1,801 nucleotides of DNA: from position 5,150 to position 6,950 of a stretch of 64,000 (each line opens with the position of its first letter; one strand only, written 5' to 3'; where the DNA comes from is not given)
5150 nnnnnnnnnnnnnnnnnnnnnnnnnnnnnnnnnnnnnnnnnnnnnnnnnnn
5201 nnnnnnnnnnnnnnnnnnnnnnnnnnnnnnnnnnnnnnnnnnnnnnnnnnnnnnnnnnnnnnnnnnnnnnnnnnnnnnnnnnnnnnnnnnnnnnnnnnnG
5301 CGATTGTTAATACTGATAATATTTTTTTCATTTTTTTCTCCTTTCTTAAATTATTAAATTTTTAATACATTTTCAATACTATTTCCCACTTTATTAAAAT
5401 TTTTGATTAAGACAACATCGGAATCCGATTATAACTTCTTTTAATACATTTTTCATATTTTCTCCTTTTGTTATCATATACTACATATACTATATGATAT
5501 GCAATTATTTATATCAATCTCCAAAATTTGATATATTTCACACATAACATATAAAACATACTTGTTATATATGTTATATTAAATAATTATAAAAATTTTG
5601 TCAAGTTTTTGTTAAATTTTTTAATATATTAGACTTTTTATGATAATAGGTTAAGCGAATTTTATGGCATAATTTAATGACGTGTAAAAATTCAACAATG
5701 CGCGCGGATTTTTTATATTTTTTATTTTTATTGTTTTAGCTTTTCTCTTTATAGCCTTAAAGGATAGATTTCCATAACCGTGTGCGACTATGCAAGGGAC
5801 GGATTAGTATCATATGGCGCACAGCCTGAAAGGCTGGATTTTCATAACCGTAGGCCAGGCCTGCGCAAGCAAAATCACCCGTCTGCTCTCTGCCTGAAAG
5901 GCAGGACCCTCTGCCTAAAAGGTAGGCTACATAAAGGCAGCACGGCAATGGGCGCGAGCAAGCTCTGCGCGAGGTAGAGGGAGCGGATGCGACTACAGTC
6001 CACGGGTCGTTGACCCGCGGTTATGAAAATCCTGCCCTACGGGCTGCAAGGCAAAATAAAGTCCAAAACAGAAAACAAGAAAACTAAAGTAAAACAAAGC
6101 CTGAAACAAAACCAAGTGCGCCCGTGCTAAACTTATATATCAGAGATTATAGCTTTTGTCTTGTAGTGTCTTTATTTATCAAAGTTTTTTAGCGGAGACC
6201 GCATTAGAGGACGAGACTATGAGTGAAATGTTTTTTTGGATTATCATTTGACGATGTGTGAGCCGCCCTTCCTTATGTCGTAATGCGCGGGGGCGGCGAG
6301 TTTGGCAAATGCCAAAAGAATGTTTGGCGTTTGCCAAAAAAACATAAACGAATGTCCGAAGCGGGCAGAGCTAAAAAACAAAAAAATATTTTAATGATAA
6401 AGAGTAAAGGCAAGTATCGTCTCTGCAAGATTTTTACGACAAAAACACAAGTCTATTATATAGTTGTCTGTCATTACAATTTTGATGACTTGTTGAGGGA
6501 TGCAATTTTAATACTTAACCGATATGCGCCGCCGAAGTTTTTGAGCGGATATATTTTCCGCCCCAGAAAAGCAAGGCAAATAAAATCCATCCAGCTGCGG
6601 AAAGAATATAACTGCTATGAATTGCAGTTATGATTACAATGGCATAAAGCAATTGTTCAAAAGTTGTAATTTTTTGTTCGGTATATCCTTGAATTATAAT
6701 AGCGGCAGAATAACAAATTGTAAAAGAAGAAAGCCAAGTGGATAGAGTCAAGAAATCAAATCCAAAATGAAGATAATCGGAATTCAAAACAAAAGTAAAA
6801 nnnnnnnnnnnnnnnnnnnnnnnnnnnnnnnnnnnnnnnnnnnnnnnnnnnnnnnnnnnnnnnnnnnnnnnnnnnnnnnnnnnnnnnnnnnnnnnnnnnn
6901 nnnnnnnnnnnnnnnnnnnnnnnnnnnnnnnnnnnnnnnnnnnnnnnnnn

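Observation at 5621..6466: Composite locus: one left arm, class A and class B cores in tandem, one right arm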

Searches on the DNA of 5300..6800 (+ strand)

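Call 6: search_rna_families(source=window, start=5300, end=6800, threshold=evalue, max_evalue=10)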
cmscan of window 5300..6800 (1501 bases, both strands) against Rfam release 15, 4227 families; matches with E-value up to 10: 2.
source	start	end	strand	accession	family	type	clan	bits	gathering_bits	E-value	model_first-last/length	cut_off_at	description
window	6256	6352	+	RF01740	gyrA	Cis-reg;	-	17.4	45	0.49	1-88/88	no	gyrA RNA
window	6261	6302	-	RF02977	THF-II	Cis-reg;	-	15.2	41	9.5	7-32/39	no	THF-II riboswitch (folE RNA)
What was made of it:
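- On Any Rfam RNA family: The best hit in the locus is gyrA RNA at 17.4 bits against 45 (call 6).
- Tried and rejected: Group II intron or self-cleaving ribozyme: no Rfam signal even at E <= 10 (call 6).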

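Call 37: search_dna_similar(query=window:5596-6476:+, collection=phages, mode=distant, max_evalue=0.01)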
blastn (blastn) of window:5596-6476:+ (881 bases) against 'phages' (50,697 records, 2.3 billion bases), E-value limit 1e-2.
No match.

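Call 38: search_dna_similar(query=window:5596-6476:+, collection=plasmids, mode=distant, max_evalue=0.01)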
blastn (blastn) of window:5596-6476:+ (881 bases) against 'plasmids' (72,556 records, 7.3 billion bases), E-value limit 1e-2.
No match.
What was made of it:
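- Tried and rejected: Whole locus by blastn against phages and plasmids: nothing (calls 37, 38).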
